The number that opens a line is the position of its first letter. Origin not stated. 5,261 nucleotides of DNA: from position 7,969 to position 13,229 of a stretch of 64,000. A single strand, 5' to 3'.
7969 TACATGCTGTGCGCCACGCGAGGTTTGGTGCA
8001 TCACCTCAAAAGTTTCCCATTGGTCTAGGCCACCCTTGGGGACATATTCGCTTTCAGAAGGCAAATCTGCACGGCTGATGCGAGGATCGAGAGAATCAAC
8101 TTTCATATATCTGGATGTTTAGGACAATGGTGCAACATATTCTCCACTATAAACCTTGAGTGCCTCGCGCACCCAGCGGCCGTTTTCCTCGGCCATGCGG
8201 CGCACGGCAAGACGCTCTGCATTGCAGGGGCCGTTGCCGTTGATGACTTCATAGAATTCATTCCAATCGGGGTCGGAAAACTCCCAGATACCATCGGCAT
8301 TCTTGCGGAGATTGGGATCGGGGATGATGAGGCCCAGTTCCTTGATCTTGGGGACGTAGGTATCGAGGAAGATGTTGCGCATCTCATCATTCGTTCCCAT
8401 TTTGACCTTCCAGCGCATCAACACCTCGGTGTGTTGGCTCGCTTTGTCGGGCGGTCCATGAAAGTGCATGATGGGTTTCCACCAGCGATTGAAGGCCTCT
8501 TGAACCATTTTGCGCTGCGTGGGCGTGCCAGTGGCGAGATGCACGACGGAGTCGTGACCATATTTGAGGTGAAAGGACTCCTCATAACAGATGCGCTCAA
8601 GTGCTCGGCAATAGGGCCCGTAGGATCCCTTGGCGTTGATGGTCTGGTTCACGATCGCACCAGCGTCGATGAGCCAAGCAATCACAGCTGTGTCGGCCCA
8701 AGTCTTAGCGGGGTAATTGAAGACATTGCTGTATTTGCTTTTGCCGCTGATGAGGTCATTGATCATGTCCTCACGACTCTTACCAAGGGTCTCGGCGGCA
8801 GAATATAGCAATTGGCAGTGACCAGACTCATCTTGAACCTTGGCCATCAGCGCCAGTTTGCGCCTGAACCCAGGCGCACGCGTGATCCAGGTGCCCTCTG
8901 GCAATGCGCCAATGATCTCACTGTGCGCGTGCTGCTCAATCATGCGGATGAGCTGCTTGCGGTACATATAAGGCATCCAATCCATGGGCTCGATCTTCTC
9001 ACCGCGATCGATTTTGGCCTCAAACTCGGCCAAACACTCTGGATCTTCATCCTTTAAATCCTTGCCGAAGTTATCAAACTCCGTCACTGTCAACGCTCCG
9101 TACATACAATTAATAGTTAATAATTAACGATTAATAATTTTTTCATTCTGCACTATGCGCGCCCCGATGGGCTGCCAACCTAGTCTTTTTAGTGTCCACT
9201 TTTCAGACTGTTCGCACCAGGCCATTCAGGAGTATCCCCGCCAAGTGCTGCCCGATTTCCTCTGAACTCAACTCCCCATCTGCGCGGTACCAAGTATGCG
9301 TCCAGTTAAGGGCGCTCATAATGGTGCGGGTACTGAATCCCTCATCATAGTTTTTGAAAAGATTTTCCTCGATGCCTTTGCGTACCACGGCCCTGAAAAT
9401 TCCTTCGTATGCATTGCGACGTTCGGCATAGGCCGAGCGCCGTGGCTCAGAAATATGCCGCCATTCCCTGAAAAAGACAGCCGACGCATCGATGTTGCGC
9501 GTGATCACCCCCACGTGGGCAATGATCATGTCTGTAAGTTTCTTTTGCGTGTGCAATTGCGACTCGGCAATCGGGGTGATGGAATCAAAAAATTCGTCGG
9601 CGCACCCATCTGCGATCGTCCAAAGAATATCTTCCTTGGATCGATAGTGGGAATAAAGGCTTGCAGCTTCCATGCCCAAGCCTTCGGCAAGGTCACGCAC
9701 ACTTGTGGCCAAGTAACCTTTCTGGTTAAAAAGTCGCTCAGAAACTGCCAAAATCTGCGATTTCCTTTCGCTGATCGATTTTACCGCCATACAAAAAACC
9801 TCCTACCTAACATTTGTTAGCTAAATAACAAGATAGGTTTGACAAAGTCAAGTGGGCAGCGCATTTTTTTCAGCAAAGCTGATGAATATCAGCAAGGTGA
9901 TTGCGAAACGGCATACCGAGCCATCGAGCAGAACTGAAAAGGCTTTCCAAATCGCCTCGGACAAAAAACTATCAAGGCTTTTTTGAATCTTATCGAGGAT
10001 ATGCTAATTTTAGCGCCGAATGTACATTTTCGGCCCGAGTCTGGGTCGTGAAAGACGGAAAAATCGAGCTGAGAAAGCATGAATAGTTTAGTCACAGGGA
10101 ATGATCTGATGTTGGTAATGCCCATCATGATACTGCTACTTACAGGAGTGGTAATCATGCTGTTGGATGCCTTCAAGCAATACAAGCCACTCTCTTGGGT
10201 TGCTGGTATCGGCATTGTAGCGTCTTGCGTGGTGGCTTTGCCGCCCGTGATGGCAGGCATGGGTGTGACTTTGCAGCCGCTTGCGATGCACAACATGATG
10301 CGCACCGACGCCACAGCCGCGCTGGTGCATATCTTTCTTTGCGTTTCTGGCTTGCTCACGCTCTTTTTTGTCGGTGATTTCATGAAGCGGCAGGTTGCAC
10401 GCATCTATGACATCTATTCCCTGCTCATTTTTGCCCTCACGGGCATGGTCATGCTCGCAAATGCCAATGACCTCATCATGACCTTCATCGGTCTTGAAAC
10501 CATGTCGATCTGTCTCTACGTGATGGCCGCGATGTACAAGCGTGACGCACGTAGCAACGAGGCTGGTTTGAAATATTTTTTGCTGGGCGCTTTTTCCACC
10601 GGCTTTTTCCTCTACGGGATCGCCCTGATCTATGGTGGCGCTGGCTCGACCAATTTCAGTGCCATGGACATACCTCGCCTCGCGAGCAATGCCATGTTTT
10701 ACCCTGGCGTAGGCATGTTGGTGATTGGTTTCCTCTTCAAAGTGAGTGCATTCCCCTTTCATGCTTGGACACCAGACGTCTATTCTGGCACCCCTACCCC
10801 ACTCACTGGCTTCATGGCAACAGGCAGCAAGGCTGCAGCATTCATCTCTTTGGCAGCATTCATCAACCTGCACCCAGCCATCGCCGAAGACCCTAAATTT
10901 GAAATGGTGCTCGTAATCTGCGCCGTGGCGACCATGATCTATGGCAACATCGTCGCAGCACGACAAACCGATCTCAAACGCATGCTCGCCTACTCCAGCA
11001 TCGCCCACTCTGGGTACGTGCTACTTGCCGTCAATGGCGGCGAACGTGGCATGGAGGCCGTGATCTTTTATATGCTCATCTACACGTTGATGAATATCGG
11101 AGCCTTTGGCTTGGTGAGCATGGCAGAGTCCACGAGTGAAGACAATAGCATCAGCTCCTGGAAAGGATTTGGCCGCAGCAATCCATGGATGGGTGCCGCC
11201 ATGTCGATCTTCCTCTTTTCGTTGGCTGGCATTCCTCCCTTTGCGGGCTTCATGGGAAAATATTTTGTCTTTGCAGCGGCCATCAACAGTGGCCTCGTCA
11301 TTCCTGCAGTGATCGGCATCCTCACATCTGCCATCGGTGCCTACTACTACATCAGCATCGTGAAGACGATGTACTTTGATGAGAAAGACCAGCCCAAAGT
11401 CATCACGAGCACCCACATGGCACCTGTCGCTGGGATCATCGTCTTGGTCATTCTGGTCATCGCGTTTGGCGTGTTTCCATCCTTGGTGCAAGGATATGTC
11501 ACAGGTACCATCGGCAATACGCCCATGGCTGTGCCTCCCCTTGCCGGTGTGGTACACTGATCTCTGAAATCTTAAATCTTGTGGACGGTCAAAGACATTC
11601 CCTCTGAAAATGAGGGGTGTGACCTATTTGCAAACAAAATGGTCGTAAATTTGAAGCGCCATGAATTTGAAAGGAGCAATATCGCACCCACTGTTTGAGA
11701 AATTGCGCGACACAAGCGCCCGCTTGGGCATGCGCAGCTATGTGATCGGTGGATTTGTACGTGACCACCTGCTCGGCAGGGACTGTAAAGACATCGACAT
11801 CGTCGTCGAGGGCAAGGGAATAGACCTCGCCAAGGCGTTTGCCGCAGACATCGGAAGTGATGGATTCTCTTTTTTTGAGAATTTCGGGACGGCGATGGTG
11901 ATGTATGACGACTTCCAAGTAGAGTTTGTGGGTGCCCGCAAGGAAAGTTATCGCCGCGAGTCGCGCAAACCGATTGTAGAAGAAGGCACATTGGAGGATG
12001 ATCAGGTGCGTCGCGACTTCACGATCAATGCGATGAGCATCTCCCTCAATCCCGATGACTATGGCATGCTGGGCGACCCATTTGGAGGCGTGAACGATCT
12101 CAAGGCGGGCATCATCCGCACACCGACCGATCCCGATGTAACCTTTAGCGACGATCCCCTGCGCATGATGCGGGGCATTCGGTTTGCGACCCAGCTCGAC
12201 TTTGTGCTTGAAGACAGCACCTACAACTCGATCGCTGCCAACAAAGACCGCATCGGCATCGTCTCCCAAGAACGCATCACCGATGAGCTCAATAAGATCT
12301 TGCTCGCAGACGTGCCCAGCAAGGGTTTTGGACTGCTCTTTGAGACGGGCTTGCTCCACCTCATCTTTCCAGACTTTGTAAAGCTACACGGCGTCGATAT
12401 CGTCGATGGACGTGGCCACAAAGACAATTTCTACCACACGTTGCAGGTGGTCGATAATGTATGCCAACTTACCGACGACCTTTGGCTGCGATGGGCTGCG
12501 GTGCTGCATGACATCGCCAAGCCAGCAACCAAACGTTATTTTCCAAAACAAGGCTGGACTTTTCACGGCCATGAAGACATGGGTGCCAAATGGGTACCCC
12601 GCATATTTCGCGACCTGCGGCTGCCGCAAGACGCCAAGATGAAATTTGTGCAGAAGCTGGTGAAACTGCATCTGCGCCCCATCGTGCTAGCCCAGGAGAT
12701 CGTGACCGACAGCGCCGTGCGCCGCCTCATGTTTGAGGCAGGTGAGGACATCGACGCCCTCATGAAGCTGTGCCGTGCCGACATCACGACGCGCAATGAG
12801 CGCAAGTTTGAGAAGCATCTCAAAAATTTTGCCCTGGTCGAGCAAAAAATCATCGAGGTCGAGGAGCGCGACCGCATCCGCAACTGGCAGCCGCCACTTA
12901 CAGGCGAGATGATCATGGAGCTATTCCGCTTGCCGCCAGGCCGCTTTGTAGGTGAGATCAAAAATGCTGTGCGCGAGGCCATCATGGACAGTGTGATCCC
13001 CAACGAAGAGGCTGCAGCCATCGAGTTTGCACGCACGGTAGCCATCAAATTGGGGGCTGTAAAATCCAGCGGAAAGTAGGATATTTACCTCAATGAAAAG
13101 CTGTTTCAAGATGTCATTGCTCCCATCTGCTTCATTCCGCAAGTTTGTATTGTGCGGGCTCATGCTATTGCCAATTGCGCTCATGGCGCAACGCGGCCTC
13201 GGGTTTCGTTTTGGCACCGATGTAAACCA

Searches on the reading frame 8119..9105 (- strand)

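Call 37: search_protein_families(library=pfam, proteins=[window:8119-9105:-], max_evalue=0.001)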
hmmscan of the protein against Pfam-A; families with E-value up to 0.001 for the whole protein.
window:8119-9105:- (328 aa): 1 family
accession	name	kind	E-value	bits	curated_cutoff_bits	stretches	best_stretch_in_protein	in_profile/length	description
PF05138.18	PaaA_PaaC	-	1.7e-75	254.1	28.5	1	38-311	4-263/263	Phenylacetic acid catabolic protein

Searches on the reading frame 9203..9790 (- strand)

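Call 37: search_protein_families(library=pfam, proteins=[window:9203-9790:-], max_evalue=0.001)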
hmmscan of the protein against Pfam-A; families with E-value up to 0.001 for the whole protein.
window:9203-9790:- (195 aa): 3 families
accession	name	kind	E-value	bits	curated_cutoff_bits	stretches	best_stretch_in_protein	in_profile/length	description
PF17932.6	TetR_C_24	-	3e-31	108.5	26.4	1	82-191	5-114/114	Tetracyclin repressor-like, C-terminal domain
PF00440.29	TetR_N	-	3.4e-14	52.8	24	1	13-56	1-44/47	Bacterial regulatory proteins, tetR family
PF17935.6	TetR_C_27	-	0.00071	20.1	26.1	0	83-170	3-90/106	Tetracyclin repressor-like, C-terminal domain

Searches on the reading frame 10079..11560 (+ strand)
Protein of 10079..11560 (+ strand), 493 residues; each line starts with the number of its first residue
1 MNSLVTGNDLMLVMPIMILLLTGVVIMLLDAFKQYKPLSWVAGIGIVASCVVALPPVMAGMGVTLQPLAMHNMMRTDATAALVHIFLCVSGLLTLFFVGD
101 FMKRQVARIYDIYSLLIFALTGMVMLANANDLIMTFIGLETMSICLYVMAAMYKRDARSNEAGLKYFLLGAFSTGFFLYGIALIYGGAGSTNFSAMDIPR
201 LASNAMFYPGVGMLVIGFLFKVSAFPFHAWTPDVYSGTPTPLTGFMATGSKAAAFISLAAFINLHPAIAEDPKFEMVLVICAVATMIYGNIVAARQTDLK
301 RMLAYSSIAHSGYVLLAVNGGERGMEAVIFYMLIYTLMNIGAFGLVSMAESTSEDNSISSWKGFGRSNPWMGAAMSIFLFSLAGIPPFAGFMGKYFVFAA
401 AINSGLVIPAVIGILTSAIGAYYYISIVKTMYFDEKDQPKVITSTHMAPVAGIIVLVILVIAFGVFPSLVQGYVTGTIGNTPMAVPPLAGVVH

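Call 37: search_protein_families(library=pfam, proteins=[window:10079-11560:+], max_evalue=0.001)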
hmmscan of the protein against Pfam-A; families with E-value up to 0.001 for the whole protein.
window:10079-11560:+ (493 aa): 1 family
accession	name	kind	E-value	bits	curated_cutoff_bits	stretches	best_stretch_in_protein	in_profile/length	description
PF00361.26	Proton_antipo_M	-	4.6e-74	249.7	21.5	1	129-419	1-293/294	NADH:quinone oxidoreductase/Mrp antiporter, TM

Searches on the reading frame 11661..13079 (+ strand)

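Call 3: search_protein_families(library=pfam, proteins=[window:11661-13079:+], max_evalue=0.01)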
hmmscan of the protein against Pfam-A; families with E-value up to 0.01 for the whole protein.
window:11661-13079:+ (472 aa): 4 families
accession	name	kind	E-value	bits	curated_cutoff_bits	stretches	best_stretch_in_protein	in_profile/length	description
PF01743.26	PolyA_pol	-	8.5e-28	97.7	23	1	27-153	2-126/126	Poly A polymerase head domain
PF12627.12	PolyA_pol_RNAbd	-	4.1e-17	62.1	22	1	180-239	1-60/64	Probable RNA and SrmB- binding site of polymerase A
PF01966.28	HD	-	1e-11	45.5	22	1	257-375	2-112/116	HD domain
PF13735.12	tRNA_NucTran2_2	-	0.0007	20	27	1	392-457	83-149/149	tRNA nucleotidyltransferase domain 2 putative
